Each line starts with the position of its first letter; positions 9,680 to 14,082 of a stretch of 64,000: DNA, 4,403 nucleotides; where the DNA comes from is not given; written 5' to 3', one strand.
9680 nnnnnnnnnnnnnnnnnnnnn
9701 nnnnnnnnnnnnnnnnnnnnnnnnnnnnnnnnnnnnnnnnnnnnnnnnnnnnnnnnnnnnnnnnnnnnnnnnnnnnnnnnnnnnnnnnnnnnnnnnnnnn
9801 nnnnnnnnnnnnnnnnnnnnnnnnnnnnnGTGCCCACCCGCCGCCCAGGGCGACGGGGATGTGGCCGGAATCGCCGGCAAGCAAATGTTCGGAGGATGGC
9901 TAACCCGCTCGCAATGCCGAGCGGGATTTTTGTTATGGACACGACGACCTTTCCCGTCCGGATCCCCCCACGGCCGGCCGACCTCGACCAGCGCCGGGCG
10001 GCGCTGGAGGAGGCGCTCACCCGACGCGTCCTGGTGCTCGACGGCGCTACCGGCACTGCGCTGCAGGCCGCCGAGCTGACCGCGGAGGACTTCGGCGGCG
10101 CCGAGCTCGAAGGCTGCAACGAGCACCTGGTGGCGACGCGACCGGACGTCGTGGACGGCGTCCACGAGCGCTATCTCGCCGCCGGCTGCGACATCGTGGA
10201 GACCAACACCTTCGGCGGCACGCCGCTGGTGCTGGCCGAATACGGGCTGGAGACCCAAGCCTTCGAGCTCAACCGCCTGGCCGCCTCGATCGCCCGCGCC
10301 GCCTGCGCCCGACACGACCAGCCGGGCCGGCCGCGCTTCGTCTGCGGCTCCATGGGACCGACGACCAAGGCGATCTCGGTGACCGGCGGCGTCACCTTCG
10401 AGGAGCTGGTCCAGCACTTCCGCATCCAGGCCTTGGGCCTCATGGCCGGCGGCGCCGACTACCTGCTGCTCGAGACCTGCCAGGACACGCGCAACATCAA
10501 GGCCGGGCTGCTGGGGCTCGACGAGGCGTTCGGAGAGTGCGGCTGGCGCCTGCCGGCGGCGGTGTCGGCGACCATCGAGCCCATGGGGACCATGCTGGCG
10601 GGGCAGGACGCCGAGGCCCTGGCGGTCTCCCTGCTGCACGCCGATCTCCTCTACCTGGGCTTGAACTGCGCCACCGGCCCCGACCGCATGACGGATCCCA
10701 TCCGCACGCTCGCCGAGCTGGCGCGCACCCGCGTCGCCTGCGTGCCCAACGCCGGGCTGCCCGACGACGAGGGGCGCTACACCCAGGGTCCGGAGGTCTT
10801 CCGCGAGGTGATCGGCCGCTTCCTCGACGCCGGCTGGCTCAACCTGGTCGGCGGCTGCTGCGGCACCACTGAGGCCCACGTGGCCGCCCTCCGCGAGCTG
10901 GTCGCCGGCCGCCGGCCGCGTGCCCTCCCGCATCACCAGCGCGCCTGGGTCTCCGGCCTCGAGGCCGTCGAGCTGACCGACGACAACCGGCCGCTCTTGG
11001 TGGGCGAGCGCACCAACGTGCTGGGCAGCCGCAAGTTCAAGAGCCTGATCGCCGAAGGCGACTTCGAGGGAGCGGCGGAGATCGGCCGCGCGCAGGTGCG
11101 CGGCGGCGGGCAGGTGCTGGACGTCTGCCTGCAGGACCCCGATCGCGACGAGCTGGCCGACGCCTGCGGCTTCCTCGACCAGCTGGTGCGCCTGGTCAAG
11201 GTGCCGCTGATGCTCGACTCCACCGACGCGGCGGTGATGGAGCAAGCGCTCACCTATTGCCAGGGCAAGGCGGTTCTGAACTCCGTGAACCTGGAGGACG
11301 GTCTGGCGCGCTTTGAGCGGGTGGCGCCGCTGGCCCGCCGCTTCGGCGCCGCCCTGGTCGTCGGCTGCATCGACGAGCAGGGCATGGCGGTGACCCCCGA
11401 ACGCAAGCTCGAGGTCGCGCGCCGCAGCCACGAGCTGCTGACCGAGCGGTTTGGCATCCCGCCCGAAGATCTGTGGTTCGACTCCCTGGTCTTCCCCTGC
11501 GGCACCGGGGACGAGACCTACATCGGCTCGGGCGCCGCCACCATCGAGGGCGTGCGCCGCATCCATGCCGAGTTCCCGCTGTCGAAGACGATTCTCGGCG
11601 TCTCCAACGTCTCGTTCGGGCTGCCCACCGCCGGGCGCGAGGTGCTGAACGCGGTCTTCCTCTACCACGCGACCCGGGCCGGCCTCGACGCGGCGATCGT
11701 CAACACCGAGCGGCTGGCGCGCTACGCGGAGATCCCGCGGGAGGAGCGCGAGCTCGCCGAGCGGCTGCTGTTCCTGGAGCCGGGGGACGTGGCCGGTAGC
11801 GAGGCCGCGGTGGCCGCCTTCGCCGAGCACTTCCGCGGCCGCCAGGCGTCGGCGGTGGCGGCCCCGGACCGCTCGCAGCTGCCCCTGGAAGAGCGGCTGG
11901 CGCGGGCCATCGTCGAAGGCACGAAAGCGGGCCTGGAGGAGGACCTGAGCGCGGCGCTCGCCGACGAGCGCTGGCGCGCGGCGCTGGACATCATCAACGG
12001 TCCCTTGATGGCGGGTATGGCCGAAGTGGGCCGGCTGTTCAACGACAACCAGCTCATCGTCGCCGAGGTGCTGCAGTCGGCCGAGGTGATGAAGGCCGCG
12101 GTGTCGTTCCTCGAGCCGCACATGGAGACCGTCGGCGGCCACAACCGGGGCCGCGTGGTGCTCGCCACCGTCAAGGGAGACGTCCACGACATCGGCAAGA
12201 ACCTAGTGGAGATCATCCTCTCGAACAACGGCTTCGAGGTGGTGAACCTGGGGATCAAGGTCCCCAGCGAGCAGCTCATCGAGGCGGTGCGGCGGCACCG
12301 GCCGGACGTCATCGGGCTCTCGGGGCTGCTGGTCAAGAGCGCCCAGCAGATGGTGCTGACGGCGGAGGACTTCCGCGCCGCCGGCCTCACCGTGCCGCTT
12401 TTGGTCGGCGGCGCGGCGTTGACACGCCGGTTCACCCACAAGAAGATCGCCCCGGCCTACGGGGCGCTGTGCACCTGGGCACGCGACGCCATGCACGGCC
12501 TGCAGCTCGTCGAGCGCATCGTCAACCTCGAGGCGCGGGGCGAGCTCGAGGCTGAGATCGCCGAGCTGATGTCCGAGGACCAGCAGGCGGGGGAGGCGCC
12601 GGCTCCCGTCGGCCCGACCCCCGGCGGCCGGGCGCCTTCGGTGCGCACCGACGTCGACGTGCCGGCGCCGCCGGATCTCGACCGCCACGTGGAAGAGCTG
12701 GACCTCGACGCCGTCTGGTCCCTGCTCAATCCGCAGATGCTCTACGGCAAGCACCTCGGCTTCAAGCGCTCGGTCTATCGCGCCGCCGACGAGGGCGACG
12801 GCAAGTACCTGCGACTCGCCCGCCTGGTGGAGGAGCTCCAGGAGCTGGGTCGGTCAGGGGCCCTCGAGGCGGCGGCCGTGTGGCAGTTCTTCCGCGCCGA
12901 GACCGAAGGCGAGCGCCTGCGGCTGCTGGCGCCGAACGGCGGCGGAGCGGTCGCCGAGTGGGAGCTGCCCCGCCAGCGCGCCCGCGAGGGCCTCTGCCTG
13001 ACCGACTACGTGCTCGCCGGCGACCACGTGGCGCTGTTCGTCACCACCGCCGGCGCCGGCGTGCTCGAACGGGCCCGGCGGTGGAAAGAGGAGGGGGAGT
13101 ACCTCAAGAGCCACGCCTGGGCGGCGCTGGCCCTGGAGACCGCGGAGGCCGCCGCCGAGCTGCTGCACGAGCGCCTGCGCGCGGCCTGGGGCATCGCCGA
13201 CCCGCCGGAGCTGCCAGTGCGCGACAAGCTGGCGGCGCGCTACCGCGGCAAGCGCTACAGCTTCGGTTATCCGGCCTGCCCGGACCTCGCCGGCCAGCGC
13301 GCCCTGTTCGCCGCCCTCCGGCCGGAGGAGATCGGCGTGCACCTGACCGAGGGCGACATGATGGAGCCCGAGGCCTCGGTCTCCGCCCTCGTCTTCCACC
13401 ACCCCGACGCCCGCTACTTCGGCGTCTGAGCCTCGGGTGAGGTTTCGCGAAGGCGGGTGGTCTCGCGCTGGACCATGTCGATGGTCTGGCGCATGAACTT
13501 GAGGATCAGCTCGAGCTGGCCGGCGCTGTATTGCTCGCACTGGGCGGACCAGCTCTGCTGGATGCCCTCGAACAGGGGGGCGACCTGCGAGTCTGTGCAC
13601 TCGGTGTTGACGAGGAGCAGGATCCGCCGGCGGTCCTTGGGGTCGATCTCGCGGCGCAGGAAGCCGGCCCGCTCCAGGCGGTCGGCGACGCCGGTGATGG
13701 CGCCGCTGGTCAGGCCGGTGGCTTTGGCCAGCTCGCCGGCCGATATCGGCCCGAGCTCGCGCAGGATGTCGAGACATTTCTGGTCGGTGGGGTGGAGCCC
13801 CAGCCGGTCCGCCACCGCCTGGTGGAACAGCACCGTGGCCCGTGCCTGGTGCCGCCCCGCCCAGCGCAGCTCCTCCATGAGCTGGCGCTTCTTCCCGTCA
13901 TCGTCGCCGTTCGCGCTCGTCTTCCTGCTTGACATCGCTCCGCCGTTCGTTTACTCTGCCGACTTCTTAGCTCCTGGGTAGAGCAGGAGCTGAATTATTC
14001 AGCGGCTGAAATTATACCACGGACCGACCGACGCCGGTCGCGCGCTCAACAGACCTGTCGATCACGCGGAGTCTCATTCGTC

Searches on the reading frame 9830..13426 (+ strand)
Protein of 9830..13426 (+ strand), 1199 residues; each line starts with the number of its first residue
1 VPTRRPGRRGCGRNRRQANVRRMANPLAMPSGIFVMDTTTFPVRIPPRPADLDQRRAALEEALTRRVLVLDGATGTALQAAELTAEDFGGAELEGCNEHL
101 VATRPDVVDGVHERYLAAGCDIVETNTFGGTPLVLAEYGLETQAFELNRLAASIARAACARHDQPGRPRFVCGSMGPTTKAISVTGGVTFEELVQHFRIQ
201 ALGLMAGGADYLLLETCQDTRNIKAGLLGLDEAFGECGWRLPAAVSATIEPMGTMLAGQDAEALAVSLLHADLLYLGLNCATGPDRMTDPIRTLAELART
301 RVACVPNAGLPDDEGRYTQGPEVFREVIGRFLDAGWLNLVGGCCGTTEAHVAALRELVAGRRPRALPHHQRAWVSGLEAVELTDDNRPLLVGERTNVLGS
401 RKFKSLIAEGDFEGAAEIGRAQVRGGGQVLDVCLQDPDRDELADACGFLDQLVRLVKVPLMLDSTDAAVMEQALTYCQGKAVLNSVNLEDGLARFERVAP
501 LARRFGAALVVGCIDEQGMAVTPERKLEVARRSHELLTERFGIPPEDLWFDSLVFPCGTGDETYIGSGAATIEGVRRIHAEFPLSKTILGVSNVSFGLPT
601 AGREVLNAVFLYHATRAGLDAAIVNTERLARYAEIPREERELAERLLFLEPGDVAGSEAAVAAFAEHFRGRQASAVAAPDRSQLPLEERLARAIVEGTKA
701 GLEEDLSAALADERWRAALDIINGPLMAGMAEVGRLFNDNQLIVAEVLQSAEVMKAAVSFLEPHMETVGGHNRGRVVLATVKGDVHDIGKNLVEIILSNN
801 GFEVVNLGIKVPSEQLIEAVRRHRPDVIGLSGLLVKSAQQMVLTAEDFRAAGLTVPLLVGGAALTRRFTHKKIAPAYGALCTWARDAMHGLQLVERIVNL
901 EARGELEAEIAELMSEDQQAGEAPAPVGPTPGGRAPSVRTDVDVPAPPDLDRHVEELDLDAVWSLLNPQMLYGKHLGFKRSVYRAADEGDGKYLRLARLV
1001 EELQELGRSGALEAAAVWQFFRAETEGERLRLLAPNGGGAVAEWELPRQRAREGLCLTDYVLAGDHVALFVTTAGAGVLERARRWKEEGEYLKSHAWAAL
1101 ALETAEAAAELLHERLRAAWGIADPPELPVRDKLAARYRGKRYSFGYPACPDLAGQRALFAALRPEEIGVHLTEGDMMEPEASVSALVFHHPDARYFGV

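Call 38: search_protein_families(library=pfam, proteins=[window:9830-13426:+], max_evalue=0.001)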
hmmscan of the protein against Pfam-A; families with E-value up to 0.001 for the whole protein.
window:9830-13426:+ (1199 aa): 5 families
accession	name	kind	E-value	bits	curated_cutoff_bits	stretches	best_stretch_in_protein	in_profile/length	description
PF02574.22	S-methyl_trans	-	5.8e-77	259.8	22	1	68-358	1-283/283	Homocysteine S-methyltransferase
PF02965.22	Met_synt_B12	-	4.5e-40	138.3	25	1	1003-1199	48-257/273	Vitamin B12 dependent methionine synthase, activation domain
PF00809.28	Pterin_bind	-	7.2e-35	121.2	25.5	1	392-625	1-244/244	Pterin binding enzyme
PF02607.22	B12-binding_2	-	7.5e-21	74.5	23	1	686-762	1-74/74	B12 binding domain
PF02310.24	B12-binding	-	1.1e-20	74.1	32.1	1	774-888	1-117/121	B12 binding domain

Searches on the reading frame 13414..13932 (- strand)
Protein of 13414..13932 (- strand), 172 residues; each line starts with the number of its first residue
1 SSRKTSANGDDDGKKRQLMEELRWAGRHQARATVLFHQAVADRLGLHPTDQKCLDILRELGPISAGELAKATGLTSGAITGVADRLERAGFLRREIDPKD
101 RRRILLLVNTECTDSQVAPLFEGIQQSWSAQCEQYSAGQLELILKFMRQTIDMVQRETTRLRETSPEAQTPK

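Call 38: search_protein_families(library=pfam, proteins=[window:13414-13932:-], max_evalue=0.001)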
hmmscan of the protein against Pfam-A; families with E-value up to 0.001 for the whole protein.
window:13414-13932:- (172 aa): 3 families
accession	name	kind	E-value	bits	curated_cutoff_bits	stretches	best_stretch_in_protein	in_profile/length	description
PF01047.28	MarR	-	1e-15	57.8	24.6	1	48-103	3-58/59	MarR family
PF12802.13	MarR_2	-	4.7e-11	43.1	27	1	53-103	10-61/61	MarR family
PF13412.12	HTH_24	-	1.5e-05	24.9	21.9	1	47-93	2-48/48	Winged helix-turn-helix DNA-binding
